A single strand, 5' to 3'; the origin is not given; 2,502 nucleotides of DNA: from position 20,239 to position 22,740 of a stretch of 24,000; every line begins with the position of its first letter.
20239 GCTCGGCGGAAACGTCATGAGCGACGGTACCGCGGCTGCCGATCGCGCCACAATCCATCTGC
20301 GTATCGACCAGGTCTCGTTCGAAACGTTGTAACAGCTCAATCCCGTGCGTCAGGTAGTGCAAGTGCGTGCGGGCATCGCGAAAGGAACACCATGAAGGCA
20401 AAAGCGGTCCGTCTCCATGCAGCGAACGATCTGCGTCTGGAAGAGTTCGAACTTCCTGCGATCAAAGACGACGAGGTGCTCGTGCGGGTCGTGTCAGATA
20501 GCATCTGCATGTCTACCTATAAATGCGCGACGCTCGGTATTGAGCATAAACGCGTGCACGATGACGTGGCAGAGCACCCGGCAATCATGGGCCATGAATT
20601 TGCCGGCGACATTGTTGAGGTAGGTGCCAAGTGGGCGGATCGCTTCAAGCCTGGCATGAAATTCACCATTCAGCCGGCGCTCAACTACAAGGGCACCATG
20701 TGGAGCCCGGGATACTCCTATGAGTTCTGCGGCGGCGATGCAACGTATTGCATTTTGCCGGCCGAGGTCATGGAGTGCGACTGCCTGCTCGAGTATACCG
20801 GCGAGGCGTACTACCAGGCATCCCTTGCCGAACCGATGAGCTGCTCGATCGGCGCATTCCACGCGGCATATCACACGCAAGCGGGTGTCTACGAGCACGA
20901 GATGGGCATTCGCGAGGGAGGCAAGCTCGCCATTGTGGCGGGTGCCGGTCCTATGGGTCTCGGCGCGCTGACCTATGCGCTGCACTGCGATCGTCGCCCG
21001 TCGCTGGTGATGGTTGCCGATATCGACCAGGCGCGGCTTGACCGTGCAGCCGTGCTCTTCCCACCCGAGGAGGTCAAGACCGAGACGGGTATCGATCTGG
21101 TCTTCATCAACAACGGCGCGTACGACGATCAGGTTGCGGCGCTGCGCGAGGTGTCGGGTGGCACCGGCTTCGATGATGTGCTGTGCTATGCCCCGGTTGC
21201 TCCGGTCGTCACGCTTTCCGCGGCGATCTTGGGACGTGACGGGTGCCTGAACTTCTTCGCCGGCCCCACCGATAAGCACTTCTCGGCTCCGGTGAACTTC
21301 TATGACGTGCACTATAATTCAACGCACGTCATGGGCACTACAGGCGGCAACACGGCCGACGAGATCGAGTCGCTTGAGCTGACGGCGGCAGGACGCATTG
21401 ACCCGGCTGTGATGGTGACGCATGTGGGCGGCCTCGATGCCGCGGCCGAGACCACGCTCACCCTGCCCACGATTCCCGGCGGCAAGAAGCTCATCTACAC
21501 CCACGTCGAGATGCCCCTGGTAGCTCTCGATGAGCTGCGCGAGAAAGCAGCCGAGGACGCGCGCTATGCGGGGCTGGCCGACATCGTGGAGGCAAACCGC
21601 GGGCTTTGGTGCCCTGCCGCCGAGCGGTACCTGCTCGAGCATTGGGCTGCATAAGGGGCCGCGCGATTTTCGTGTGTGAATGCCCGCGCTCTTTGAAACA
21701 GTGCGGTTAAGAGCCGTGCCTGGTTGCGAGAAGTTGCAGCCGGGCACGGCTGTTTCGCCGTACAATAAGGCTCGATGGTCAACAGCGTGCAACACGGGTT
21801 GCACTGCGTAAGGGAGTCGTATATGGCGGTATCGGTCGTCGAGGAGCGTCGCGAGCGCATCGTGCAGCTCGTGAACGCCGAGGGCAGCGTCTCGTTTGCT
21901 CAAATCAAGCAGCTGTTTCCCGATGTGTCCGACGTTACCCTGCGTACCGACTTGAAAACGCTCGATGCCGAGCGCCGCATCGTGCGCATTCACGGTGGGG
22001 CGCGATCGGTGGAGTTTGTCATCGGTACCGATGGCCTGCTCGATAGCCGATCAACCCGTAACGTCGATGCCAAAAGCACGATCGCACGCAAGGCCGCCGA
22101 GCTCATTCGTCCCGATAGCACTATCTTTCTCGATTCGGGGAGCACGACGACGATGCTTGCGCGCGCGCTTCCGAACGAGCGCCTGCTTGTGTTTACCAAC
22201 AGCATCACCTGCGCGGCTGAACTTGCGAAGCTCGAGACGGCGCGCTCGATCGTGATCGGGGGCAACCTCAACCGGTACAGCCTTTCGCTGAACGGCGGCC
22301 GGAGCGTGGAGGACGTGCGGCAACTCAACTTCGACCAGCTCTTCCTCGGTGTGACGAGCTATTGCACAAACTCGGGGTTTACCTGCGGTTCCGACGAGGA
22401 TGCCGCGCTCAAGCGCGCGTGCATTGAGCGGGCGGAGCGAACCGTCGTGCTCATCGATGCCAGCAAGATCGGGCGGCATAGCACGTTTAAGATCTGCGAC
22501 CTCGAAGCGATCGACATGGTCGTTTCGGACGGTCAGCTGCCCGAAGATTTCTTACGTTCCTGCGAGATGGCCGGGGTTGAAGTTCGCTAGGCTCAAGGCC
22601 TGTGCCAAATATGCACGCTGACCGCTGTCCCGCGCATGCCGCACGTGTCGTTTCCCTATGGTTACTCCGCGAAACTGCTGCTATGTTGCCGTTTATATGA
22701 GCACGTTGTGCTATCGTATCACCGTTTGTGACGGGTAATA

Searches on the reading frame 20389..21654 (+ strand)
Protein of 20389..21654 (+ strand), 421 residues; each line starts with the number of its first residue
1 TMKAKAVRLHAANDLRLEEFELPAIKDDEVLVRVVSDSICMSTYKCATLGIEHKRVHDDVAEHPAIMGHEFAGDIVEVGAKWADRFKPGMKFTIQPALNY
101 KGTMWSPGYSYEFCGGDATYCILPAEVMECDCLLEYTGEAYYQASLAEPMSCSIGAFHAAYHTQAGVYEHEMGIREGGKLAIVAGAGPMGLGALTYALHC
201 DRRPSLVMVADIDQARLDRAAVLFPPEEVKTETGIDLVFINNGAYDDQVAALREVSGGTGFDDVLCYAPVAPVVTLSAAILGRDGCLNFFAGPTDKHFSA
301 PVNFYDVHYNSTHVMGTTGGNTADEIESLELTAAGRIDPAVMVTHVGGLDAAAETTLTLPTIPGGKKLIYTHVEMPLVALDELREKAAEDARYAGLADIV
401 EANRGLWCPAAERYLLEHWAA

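Call 51: search_protein_families(library=pfam, proteins=[window:20389-21654:+])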
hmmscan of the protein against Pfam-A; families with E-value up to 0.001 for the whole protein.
window:20389-21654:+ (421 aa): 2 families
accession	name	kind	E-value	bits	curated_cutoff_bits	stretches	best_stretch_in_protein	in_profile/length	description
PF08240.17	ADH_N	-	2.5e-10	41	23.5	1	27-126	2-97/104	Alcohol dehydrogenase GroES-like domain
PF00107.32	ADH_zinc_N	-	8.2e-07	29.5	31.8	1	188-331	1-126/129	Zinc-binding dehydrogenase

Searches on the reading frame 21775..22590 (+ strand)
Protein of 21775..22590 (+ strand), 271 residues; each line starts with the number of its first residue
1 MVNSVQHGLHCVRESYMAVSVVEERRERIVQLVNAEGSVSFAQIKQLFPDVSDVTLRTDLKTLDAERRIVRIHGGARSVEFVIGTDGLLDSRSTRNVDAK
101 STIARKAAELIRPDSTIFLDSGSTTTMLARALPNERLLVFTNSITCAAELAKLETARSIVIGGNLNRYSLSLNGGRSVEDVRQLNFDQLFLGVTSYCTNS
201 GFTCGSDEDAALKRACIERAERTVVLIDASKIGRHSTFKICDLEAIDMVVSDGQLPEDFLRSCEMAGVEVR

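Call 51: search_protein_families(library=pfam, proteins=[window:21775-22590:+])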
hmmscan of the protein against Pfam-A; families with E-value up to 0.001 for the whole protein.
window:21775-22590:+ (271 aa): 2 families
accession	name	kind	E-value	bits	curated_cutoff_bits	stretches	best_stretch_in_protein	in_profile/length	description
PF00455.28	DeoRC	-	7.6e-46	156.4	31.8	1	96-252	2-159/160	DeoR C terminal sensor domain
PF08220.18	HTH_DeoR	-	2.8e-11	43.4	21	1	25-80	1-55/57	DeoR-like helix-turn-helix domain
